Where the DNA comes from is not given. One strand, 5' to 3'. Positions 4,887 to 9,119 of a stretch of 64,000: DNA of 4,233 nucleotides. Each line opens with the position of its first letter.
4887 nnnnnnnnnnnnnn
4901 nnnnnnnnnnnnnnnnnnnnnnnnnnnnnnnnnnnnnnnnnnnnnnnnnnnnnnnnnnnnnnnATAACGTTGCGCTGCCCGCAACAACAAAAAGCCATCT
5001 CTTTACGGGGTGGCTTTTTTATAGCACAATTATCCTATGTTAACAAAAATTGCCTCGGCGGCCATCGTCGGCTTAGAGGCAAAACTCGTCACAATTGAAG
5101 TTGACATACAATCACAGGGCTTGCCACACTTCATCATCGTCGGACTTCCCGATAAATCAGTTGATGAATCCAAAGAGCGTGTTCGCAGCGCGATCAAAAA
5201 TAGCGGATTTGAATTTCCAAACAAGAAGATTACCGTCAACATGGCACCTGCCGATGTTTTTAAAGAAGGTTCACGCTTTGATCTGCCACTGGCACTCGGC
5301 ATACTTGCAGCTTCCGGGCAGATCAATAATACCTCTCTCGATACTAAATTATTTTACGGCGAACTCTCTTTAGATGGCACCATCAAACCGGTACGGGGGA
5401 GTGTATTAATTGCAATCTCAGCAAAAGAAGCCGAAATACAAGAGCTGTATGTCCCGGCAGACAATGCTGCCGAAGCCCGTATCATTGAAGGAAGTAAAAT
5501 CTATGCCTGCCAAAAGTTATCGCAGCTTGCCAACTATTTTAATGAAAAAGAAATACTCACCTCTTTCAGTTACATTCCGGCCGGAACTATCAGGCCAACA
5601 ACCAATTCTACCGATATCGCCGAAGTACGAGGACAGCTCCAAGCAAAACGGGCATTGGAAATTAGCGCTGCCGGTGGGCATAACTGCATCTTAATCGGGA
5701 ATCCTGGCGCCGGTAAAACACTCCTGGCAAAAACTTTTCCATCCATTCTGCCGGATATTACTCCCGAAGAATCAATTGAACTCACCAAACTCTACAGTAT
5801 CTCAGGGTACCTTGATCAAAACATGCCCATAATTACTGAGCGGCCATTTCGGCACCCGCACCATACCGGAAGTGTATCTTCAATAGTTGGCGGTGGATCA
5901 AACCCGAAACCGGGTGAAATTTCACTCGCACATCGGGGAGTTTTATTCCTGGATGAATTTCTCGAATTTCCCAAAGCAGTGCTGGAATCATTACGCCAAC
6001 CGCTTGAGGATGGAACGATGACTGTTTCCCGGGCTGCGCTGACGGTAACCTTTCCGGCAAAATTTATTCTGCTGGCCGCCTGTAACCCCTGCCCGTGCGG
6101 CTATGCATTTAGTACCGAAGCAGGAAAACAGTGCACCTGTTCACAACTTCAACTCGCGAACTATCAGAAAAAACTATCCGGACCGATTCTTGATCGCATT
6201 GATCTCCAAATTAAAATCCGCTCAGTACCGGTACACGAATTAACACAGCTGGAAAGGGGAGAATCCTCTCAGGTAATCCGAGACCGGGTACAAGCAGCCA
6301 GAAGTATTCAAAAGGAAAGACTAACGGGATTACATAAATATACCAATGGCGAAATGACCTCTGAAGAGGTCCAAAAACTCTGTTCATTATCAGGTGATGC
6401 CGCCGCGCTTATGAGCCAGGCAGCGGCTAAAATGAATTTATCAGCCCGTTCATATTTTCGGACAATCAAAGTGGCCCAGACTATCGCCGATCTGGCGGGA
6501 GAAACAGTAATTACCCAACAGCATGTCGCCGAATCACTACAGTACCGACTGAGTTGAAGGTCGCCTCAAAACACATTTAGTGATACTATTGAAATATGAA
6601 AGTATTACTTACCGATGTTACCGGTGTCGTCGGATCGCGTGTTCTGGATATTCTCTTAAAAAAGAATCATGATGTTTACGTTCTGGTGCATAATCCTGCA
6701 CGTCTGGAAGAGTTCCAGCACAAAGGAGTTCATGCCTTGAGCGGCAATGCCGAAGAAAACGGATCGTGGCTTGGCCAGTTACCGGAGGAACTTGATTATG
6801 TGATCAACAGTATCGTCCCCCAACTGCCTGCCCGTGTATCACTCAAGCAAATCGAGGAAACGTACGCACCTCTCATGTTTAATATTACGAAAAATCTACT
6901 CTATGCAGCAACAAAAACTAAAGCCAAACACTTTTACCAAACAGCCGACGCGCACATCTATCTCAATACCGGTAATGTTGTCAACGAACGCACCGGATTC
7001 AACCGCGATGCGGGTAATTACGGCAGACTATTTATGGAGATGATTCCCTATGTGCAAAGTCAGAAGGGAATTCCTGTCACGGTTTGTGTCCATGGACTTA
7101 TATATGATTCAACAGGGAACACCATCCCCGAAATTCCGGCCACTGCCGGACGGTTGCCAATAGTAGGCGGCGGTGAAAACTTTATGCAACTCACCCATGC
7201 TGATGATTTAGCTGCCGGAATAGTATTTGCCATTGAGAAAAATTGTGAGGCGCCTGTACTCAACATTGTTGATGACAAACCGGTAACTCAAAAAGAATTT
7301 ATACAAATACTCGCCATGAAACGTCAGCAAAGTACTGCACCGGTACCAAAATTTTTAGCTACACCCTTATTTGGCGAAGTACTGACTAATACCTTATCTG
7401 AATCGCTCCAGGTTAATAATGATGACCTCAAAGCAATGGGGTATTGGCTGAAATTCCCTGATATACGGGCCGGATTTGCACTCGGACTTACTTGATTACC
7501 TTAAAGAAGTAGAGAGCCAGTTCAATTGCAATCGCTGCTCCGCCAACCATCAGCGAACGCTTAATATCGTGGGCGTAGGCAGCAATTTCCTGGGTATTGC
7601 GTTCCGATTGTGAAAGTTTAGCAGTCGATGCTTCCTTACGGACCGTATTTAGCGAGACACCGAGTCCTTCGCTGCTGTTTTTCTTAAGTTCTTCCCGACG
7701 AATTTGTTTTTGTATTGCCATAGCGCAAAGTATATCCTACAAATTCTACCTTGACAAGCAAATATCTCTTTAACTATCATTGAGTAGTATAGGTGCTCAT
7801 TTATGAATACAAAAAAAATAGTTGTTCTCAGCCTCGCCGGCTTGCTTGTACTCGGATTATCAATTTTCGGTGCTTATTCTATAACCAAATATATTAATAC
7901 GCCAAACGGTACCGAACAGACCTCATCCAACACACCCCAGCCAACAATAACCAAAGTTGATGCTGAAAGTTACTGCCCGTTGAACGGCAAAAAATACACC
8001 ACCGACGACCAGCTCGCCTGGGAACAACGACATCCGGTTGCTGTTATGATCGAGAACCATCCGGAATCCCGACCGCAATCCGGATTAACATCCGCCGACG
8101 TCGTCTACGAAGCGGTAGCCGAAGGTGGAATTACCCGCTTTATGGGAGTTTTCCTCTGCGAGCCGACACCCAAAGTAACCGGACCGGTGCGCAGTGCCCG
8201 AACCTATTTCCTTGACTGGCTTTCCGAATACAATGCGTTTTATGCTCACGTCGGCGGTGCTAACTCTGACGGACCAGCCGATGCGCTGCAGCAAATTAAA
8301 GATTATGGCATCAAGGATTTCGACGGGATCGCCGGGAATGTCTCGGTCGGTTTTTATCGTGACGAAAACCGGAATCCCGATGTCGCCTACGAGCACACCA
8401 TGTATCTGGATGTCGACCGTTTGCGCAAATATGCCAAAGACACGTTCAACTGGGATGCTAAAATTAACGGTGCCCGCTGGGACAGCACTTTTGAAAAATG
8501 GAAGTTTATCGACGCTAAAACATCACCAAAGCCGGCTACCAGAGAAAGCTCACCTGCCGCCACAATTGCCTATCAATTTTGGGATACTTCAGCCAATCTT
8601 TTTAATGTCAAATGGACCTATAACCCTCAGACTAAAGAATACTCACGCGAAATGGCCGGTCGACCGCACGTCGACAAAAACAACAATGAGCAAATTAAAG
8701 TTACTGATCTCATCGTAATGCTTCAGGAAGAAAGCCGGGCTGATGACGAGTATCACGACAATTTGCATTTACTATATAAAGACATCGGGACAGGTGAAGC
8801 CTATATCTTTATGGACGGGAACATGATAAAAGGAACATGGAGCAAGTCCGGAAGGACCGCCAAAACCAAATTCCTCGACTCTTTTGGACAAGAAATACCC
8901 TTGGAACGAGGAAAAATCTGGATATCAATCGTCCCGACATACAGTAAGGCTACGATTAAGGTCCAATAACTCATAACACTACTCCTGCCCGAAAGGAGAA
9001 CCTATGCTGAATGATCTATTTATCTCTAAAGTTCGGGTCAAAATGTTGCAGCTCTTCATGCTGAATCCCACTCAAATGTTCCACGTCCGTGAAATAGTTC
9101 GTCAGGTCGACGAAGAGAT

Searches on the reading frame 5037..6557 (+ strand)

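Call 11: search_protein_families(library=pfam, proteins=[window:5037-6557:+], max_evalue=0.01)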
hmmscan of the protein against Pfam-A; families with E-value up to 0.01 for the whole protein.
window:5037-6557:+ (506 aa): 10 families
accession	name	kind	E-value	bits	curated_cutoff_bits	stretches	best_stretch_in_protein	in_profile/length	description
PF01078.27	Mg_chelatase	-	4.5e-86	287.9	20.3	1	193-400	1-205/207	Magnesium chelatase, subunit ChlI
PF13541.12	ChlI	-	1.8e-44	151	27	1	20-143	1-121/121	Subunit ChlI of Mg-chelatase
PF13335.12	Mg_chelatase_C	-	1.4e-29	103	26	1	408-504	1-94/94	Magnesium chelatase, subunit ChlI C-terminal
PF00493.29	MCM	-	1.8e-10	40.7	23.3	1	292-371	114-193/224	MCM P-loop domain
PF07728.20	AAA_5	-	1.7e-07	31.8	22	1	217-353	2-125/139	AAA domain (dynein-related subfamily)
PF00158.32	Sigma54_activat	-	8.5e-05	22.7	20.2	0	286-329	80-123/168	Sigma-54 interaction domain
PF13191.12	AAA_16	-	0.0021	19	32.6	1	205-262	14-63/167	AAA ATPase domain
PF05362.19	Lon_C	-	0.0054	16.8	21.1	0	44-147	72-176/205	Lon protease (S16) C-terminal proteolytic domain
PF13401.12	AAA_22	-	0.0079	17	27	0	216-320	7-105/130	AAA domain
PF00004.35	AAA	-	0.009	16.9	21.2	0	218-233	2-17/131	ATPase family associated with various cellular activities (AAA)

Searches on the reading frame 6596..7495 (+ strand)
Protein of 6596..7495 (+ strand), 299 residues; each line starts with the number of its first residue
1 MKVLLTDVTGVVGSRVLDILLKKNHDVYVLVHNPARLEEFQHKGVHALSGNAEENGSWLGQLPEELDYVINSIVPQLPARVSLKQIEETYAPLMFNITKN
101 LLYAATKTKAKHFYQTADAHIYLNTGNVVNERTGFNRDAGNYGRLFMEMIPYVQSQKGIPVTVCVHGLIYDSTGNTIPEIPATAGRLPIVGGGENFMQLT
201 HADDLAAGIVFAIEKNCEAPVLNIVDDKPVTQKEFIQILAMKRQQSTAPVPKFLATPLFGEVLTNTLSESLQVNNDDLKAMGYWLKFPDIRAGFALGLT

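Call 11: search_protein_families(library=pfam, proteins=[window:6596-7495:+], max_evalue=0.01)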
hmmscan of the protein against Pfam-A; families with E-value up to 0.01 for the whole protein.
window:6596-7495:+ (299 aa): 5 families
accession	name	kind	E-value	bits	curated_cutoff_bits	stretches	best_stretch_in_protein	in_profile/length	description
PF01370.27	Epimerase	-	1.2e-11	44.9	20.9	1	3-216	1-228/240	NAD dependent epimerase/dehydratase family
PF13460.12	NAD_binding_10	-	1e-07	32.4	27.2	1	9-123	3-103/184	NAD(P)H-binding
PF05368.20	NmrA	-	1.9e-05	24.9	27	1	2-113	4-102/298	NmrA-like family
PF02254.24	TrkA_N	-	4.2e-05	24.3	23.8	1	10-70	7-67/116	TrkA-N domain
PF02558.23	ApbA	-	0.0065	16.5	22.2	0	10-51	7-47/150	Ketopantoate reductase PanE/ApbA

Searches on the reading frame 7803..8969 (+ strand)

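Call 11: search_protein_families(library=pfam, proteins=[window:7803-8969:+], max_evalue=0.01)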
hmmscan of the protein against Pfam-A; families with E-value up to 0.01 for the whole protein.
window:7803-8969:+ (388 aa): 2 families
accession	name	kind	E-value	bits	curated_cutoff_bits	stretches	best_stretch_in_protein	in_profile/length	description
PF11258.13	DUF3048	-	3.8e-41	141.1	25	1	74-213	12-144/148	Protein of unknown function (DUF3048) N-terminal domain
PF17479.7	DUF3048_C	-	1.4e-26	93.6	25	1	269-374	11-114/114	Protein of unknown function (DUF3048) C-terminal domain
